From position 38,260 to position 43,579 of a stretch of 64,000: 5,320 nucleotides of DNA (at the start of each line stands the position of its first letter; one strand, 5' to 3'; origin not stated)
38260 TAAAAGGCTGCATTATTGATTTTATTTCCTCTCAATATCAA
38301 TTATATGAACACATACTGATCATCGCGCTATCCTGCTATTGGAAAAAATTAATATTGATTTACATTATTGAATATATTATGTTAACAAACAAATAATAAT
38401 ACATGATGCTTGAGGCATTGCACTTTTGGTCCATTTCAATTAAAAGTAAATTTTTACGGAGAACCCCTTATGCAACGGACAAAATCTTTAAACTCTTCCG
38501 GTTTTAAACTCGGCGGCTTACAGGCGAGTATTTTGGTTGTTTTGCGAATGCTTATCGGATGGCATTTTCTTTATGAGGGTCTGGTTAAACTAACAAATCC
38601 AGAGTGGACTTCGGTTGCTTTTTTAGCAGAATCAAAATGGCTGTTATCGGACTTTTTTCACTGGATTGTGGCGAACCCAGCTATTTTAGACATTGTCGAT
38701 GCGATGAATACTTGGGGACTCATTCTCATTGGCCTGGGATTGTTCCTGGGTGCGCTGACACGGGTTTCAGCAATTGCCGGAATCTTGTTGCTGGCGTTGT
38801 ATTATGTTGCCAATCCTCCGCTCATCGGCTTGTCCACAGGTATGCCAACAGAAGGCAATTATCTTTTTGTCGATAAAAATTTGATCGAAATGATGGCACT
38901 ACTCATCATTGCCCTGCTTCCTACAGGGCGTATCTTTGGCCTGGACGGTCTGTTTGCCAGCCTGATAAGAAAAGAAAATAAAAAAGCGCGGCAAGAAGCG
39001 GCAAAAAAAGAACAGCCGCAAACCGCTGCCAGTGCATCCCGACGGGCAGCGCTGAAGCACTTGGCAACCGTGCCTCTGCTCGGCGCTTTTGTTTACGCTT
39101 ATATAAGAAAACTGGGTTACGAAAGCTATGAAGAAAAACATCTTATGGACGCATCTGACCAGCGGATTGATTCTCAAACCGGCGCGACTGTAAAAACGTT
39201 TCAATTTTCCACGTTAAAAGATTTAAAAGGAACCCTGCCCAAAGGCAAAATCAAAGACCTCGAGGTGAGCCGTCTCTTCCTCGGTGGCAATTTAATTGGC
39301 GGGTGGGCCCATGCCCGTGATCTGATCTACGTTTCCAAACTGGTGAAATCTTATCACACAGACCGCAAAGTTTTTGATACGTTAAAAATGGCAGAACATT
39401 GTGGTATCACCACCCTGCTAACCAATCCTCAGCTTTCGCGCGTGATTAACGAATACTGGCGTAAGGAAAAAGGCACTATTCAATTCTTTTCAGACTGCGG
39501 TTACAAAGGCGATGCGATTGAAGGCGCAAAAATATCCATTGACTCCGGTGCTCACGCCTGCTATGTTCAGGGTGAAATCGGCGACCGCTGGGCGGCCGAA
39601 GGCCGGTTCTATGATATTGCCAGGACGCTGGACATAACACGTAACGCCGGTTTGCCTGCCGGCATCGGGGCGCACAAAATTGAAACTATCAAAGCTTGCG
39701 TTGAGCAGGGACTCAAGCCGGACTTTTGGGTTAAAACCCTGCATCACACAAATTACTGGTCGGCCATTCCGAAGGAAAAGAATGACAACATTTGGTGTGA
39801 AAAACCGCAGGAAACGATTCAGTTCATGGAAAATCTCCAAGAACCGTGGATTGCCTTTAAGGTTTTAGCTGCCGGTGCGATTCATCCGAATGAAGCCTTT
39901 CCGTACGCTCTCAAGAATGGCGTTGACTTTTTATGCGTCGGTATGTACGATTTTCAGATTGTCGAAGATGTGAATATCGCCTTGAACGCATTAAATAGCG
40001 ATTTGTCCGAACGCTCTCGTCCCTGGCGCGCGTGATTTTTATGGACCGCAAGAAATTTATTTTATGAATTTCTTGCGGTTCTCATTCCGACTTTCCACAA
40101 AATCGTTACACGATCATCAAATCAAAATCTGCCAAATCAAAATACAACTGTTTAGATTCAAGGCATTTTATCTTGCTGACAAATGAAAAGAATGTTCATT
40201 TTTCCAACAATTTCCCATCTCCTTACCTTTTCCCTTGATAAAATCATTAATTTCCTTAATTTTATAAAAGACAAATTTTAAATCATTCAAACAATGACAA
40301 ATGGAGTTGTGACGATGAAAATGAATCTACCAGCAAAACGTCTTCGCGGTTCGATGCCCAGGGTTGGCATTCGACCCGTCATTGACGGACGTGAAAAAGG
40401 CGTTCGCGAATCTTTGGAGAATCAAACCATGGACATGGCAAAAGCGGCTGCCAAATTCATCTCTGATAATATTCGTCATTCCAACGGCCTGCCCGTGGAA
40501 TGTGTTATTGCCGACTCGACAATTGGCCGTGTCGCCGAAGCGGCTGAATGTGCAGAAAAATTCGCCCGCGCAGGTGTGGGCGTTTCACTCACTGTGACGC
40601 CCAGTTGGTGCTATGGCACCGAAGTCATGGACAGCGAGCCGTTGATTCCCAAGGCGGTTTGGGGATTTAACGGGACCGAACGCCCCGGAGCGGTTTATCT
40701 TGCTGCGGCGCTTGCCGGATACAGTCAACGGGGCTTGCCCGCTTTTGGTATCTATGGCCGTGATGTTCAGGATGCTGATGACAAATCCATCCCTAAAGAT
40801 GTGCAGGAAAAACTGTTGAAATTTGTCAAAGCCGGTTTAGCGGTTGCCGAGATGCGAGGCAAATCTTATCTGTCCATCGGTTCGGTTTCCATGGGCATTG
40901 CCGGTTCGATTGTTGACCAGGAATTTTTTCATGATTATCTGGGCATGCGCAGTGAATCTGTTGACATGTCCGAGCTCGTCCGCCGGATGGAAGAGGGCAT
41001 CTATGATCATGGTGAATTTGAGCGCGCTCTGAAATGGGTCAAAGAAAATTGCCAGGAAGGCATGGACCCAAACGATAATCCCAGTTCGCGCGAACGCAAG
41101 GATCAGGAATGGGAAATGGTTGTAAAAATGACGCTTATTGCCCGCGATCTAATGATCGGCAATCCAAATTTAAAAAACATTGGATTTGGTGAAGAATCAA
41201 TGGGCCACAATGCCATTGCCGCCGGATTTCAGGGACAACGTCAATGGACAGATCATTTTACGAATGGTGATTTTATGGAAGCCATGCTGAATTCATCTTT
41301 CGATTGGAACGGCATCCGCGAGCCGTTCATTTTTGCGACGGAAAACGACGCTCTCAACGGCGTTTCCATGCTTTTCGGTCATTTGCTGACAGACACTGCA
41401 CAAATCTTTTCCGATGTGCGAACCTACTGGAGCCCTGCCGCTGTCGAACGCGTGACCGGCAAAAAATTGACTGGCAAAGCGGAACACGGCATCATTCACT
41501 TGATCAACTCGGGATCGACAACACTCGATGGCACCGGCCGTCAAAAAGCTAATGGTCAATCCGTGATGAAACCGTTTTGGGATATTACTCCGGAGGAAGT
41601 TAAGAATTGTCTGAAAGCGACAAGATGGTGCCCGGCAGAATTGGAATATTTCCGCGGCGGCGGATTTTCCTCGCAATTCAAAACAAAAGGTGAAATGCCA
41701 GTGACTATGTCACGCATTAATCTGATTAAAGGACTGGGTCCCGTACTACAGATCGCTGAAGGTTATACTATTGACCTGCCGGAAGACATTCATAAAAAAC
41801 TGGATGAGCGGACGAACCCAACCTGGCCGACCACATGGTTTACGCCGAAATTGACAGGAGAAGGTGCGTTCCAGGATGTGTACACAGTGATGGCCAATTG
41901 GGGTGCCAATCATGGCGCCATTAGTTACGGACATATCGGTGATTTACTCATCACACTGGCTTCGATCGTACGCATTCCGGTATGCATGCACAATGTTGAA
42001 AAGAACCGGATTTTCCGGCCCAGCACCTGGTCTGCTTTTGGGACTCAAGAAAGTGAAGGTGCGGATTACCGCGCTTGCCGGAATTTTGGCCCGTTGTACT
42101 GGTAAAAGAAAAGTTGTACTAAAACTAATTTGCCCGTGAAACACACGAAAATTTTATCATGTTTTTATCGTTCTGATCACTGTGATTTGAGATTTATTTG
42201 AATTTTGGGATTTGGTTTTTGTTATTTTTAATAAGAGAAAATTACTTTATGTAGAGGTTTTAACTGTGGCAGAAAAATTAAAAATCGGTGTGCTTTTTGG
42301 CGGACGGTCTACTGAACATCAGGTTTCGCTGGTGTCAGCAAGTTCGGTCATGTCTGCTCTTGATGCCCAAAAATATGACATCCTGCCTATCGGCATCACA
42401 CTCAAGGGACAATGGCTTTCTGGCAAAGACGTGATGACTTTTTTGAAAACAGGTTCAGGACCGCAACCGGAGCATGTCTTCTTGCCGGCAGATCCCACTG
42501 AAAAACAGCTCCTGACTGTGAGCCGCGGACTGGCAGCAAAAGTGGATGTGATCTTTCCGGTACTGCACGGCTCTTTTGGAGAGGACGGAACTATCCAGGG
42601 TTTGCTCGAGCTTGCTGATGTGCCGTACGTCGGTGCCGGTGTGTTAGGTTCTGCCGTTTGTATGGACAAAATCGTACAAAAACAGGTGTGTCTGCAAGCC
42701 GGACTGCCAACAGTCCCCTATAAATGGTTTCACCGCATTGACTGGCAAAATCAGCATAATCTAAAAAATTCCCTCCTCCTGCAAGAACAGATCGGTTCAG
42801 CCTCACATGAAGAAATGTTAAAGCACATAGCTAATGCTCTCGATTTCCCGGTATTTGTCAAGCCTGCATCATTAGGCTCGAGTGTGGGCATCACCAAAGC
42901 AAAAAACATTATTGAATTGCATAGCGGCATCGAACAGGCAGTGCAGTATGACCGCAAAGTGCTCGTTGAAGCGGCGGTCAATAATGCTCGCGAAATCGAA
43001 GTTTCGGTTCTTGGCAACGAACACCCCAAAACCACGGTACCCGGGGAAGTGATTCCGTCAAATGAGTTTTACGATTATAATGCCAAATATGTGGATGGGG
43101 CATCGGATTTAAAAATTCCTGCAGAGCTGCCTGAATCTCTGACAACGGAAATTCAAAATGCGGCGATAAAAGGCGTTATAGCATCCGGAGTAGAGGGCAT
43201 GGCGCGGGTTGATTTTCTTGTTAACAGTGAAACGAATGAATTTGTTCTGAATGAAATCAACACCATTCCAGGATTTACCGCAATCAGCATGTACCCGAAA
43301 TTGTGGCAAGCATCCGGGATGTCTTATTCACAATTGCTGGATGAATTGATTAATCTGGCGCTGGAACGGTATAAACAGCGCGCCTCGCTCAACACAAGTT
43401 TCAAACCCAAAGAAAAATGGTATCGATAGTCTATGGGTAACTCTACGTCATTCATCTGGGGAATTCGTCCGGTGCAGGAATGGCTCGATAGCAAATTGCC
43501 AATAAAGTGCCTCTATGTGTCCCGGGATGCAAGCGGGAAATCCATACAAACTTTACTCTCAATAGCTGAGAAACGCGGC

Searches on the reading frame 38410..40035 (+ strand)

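Call 7: search_protein_families(library=pfam, proteins=[window:38410-40035:+], max_evalue=0.001)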
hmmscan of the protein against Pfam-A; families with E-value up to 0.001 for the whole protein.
window:38410-40035:+ (541 aa): 1 family
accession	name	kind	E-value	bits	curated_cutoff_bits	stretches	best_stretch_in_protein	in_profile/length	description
PF07681.17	DoxX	-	2.3e-05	25.4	23.6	1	42-130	2-78/85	DoxX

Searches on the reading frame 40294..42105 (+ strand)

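Call 7: search_protein_families(library=pfam, proteins=[window:40294-42105:+], max_evalue=0.001)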
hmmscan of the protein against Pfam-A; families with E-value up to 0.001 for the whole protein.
window:40294-42105:+ (603 aa): 3 families
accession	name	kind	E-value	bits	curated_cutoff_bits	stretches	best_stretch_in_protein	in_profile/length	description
PF07882.17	Fucose_iso_N2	-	1.4e-93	311.9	22.3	1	190-367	1-180/180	L-fucose isomerase, second N-terminal domain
PF07881.17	Fucose_iso_N1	-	1.6e-78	262.8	28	1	21-189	1-169/169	L-fucose isomerase, first N-terminal domain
PF02952.23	Fucose_iso_C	-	2.8e-50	170.1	29.3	1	403-566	1-143/143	L-fucose isomerase, C-terminal domain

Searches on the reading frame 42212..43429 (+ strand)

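Call 7: search_protein_families(library=pfam, proteins=[window:42212-43429:+], max_evalue=0.001)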
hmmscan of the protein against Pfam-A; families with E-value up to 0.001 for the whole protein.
window:42212-43429:+ (405 aa): 4 families
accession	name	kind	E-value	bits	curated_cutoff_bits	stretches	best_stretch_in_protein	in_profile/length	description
PF07478.18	Dala_Dala_lig_C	-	1.5e-68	230.7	24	1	162-380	4-203/204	D-ala D-ala ligase C-terminus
PF01820.27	Dala_Dala_lig_N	-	1.6e-36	125.9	34.6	1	24-142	1-121/121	D-ala D-ala ligase N-terminus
PF02786.22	CPSase_L_D2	-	4.6e-12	46.3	19.8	1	196-351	23-178/211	Carbamoyl-phosphate synthase L chain, ATP binding domain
PF02222.28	ATP-grasp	-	0.00013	22.1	27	1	197-349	16-159/179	ATP-grasp domain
